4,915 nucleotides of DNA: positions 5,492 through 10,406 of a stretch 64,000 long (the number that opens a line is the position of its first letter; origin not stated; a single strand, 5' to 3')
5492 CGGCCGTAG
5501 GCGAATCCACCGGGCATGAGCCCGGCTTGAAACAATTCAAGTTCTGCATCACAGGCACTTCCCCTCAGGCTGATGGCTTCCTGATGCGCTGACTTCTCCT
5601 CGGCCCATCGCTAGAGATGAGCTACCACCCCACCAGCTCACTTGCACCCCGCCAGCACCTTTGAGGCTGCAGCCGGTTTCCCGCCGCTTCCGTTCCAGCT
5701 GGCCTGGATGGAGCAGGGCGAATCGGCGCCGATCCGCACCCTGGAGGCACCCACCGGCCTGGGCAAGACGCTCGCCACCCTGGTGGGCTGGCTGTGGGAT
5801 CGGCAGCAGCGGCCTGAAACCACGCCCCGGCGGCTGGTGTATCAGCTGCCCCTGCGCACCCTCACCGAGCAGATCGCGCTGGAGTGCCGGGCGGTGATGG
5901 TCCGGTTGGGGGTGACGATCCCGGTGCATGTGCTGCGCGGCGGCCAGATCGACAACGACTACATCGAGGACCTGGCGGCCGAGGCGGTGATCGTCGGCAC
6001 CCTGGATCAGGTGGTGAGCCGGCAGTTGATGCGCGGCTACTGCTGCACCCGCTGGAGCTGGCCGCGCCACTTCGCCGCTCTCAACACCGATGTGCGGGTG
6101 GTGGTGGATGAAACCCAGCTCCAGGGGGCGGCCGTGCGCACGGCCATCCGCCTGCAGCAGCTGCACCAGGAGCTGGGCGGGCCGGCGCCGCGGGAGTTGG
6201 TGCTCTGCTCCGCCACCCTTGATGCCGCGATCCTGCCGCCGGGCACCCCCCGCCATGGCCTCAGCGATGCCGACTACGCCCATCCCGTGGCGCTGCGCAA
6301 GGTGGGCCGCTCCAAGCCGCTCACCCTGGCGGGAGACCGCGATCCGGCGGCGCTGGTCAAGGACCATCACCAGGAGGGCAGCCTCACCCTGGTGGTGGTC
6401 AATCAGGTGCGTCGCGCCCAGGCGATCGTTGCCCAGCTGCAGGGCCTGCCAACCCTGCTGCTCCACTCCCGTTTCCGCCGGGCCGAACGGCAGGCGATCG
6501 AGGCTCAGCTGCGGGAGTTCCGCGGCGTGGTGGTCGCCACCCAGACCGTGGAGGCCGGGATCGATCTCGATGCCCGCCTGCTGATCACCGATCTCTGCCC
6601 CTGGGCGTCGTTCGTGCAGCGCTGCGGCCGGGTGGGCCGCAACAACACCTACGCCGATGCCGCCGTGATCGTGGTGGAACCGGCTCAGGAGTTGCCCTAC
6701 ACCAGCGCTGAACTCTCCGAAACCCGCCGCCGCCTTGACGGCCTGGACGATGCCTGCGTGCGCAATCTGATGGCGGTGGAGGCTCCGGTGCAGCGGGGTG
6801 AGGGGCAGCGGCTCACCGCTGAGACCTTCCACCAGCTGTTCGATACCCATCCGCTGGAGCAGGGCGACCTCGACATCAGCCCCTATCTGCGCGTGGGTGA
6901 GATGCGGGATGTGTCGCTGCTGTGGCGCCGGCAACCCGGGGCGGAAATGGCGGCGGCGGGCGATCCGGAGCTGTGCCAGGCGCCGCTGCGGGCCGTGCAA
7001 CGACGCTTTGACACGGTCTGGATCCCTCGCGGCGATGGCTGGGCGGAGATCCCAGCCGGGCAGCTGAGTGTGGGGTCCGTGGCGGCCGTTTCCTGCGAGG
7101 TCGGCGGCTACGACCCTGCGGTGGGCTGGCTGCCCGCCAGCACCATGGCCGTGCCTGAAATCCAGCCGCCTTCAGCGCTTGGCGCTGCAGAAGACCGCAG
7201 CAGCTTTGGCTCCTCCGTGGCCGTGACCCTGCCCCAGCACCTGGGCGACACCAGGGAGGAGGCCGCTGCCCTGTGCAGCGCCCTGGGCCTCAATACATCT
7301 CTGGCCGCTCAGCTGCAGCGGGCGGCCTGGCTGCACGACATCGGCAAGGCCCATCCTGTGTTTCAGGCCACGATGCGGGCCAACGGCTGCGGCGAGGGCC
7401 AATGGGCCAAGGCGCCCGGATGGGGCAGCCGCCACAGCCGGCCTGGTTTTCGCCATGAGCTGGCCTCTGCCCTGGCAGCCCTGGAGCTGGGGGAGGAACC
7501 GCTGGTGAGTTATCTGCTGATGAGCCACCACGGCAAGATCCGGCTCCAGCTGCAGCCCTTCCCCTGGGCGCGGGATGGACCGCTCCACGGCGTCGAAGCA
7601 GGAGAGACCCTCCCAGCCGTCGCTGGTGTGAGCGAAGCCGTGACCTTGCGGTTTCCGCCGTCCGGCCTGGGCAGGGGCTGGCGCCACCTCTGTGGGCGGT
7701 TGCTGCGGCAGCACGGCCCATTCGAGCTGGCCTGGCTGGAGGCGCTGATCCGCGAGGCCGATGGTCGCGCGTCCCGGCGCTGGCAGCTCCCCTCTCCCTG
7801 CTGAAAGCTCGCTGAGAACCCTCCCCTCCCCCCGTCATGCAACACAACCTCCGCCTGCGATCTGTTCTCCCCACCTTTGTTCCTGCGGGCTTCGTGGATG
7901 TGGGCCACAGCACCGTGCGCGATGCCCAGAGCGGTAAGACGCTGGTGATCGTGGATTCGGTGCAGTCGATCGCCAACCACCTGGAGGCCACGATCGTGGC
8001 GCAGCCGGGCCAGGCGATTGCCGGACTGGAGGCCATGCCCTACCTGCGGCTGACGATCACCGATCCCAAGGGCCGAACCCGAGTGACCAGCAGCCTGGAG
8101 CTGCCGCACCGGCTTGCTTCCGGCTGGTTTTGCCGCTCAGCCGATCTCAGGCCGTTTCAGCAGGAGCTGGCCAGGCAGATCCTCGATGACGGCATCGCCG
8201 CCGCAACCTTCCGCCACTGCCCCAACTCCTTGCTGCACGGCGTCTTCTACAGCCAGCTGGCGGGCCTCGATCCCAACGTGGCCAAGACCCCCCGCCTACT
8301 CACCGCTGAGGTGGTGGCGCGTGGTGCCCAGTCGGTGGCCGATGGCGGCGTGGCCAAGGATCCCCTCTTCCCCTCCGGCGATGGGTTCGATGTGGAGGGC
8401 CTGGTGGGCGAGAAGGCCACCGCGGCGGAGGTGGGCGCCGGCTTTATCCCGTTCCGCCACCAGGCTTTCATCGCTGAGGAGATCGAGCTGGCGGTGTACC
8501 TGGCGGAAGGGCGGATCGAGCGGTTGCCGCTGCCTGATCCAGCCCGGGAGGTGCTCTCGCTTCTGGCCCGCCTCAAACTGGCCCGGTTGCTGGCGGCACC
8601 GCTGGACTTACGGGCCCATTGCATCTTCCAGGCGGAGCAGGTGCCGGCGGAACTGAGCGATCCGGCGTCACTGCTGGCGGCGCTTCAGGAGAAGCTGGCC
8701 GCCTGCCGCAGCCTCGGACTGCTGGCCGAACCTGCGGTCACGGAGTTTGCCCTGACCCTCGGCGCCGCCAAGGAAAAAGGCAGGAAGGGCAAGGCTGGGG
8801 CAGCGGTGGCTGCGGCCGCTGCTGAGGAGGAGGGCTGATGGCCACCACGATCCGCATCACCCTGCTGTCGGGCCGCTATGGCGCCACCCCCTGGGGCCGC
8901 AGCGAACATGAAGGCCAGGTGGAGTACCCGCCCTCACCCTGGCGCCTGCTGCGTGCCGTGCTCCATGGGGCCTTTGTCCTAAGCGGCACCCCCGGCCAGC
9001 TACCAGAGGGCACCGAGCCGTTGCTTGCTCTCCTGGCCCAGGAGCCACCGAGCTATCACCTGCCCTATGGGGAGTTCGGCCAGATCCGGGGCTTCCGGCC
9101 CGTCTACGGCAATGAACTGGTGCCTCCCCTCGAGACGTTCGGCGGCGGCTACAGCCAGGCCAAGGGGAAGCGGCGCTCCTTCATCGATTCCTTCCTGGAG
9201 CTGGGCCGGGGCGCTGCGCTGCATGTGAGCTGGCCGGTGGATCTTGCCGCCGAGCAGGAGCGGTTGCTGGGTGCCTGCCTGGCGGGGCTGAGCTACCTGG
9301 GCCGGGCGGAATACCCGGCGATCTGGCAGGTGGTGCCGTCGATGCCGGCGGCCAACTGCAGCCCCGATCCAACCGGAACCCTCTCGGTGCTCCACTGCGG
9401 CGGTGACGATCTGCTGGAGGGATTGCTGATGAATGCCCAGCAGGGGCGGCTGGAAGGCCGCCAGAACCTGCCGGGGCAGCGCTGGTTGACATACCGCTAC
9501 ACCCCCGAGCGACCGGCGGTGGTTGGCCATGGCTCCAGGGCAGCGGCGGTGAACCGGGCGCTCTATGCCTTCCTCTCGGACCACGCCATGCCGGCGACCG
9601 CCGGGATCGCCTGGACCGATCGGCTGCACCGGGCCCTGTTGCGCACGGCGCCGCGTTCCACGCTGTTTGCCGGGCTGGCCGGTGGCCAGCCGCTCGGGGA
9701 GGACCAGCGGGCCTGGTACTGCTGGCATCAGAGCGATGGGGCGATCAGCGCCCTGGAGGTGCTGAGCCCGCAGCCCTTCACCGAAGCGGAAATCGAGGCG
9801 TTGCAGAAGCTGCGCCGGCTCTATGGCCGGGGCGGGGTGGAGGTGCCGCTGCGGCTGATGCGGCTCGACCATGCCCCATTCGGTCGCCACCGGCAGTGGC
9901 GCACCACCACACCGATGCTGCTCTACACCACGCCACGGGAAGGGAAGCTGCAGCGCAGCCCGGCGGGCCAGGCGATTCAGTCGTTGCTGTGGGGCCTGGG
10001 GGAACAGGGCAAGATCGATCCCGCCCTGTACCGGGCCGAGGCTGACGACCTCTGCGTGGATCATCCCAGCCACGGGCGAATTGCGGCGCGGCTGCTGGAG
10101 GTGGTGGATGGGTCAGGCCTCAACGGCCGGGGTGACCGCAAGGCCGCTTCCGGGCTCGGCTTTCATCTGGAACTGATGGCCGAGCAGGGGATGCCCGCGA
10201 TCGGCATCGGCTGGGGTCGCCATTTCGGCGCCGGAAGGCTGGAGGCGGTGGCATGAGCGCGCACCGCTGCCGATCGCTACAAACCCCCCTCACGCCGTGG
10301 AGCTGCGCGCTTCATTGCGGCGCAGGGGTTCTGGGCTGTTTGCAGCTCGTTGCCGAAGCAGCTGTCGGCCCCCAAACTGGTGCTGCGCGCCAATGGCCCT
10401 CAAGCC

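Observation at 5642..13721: Type I-G (I-U) CRISPR-Cas locus without adaptation genes, with the array inside the effector operon (cas3-csb1-csb2-[array]-csx17)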

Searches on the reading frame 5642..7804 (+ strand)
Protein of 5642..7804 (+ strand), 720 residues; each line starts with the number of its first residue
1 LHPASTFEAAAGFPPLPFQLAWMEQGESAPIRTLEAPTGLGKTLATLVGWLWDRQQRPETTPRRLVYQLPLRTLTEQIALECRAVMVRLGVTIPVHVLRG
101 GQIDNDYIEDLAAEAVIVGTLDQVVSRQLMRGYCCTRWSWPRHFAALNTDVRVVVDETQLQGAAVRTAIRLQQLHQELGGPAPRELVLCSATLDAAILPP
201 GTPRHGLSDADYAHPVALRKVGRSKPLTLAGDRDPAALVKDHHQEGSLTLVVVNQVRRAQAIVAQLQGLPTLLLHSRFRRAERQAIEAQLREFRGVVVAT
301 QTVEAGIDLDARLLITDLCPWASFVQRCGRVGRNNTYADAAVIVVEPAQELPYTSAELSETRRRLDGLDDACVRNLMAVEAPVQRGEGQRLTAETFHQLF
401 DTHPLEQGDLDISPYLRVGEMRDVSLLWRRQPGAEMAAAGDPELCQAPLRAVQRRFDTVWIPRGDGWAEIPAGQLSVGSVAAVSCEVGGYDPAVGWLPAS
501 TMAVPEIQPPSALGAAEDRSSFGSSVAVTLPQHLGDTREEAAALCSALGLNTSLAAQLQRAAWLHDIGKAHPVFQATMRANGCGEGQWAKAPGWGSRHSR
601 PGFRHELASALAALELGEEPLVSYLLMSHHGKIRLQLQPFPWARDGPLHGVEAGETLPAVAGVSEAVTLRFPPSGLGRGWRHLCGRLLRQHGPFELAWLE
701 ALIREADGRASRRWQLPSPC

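Call 4: search_protein_families(library=pfam, proteins=[window:5642-7804:+], max_evalue=0.01)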
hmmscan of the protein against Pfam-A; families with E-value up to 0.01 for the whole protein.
window:5642-7804:+ (720 aa): 4 families
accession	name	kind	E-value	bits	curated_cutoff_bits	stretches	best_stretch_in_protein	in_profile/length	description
PF22590.2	Cas3-like_C_2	-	1.2e-22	80.7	27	1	246-335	2-105/106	CRISPR-associated nuclease/helicase Cas3, C-terminal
PF00271.37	Helicase_C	-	1.1e-11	45.3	23.5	1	242-334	11-109/110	Helicase conserved C-terminal domain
PF00270.35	DEAD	-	3e-11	43.8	26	1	34-194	19-161/167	DEAD/DEAH box helicase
PF18019.7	Cas3_HD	-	2.9e-07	31.2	23.1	1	530-633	15-132/207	Cas3, HD domain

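Call 5: search_protein_families(library=ncbifam, proteins=[window:5642-7804:+], max_evalue=0.01)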
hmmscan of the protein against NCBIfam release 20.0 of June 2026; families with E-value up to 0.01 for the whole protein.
window:5642-7804:+ (720 aa): 11 families
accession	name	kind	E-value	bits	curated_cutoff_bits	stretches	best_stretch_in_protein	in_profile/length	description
TIGR02621.3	cas3_GSU0051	exception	3.2e-163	545.6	400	2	5-509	4-591/854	type I-G CRISPR-associated helicase/endonuclease Cas3g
TIGR01587.1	cas3_core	equivalog_domain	6e-30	104.6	102.45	2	243-357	219-347/358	CRISPR-associated helicase Cas3'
TIGR04121.1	DEXH_lig_assoc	equivalog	2.5e-13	48.7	850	1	7-99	6-99/804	ligase-associated DNA damage response DEXH box helicase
NF007248.0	PRK09694.1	equivalog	3e-11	42.1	569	1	242-336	556-664/878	CRISPR-associated helicase/endonuclease Cas3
TIGR01596.1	cas3_HD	equivalog_domain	2.5e-10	40.7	43.45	1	530-636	1-103/178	CRISPR-associated endonuclease Cas3''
TIGR03158.1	cas3_cyano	exception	2.2e-05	23.7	69.1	1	280-332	306-357/357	type I-D CRISPR-associated helicase Cas3'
NF008166.0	PRK10917.1-4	equivalog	0.00022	19.4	864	1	247-344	508-609/705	ATP-dependent DNA helicase RecG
TIGR00277.1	HDIG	domain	0.00027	20.8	27.6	1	532-631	7-83/84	HDIG domain-containing metalloprotein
NF008168.0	PRK10917.2-2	equivalog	0.0028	16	718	1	266-349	609-697/795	ATP-dependent DNA helicase RecG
NF008394.0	PRK11192.1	equivalog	0.0029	16.5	507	0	35-101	46-112/441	ATP-dependent RNA helicase SrmB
TIGR00643.1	recG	equivalog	0.0031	16.3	659.4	1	265-348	479-566/629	ATP-dependent DNA helicase RecG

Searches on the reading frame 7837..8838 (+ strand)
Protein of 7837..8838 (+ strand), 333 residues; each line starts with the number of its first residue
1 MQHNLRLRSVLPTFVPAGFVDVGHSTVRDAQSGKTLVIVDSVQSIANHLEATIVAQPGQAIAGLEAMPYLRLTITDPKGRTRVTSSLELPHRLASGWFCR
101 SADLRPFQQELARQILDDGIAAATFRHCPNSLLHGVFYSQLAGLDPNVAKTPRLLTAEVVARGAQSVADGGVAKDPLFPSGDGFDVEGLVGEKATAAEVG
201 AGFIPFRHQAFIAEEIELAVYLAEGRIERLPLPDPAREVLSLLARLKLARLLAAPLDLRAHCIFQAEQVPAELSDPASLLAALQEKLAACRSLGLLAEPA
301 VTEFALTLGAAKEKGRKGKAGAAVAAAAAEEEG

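Call 4: search_protein_families(library=pfam, proteins=[window:7837-8838:+], max_evalue=0.01)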
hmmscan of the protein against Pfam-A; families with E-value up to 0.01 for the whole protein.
window:7837-8838:+ (333 aa): 1 family
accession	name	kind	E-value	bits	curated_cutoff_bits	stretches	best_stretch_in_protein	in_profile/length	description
PF09617.15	Cas_GSU0053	-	4e-26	92.4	25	1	14-164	17-166/168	CRISPR-associated protein GSU0053 (Cas_GSU0053)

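Call 5: search_protein_families(library=ncbifam, proteins=[window:7837-8838:+], max_evalue=0.01)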
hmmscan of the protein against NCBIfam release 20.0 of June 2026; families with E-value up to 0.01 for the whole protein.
window:7837-8838:+ (333 aa): 1 family
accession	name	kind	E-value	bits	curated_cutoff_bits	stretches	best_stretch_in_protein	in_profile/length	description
TIGR02570.1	cas7_GSU0053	equivalog_domain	4.1e-15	56.1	38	1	12-169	17-176/178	type I-G CRISPR-associated RAMP protein Csb1/Cas7g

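Call 53: search_solved_structures(query=window:7837-8838:+, max_evalue=0.01)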
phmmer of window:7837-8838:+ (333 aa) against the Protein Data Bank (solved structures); distinct sequences matched with E-value up to 0.01: 1.
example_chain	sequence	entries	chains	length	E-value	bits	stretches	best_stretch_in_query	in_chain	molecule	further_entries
8ane_A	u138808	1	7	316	1.8e-15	60.5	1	13-302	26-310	Cas7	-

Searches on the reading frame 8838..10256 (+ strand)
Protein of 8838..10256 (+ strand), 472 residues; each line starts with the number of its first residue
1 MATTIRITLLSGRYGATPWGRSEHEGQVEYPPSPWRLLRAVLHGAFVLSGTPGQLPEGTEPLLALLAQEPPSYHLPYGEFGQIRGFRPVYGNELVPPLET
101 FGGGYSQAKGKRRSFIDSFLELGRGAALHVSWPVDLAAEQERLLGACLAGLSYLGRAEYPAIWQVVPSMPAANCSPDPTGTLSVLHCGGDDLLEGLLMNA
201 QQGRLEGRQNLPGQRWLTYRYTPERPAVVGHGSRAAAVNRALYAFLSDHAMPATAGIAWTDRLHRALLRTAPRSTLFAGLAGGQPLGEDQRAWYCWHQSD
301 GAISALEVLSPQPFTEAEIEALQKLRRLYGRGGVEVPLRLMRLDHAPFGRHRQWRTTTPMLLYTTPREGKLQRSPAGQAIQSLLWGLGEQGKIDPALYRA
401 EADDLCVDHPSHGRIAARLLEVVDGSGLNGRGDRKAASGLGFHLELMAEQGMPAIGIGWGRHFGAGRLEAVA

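Call 4: search_protein_families(library=pfam, proteins=[window:8838-10256:+], max_evalue=0.01)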
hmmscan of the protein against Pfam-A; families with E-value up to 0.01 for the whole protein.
window:8838-10256:+ (472 aa): 0 families

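Call 5: search_protein_families(library=ncbifam, proteins=[window:8838-10256:+], max_evalue=0.01)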
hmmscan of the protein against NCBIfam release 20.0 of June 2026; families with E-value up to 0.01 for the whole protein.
window:8838-10256:+ (472 aa): 1 family
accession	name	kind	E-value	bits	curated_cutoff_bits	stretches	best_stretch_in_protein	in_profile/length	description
TIGR02165.1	cas5_6_GSU0054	equivalog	2.4e-26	93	45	1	3-466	2-487/492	type I-G CRISPR-associated protein Csb2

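Call 55: search_solved_structures(query=window:8838-10256:+, max_evalue=0.01, show_alignments=1)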
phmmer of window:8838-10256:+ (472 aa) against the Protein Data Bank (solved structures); distinct sequences matched with E-value up to 0.01: 0.
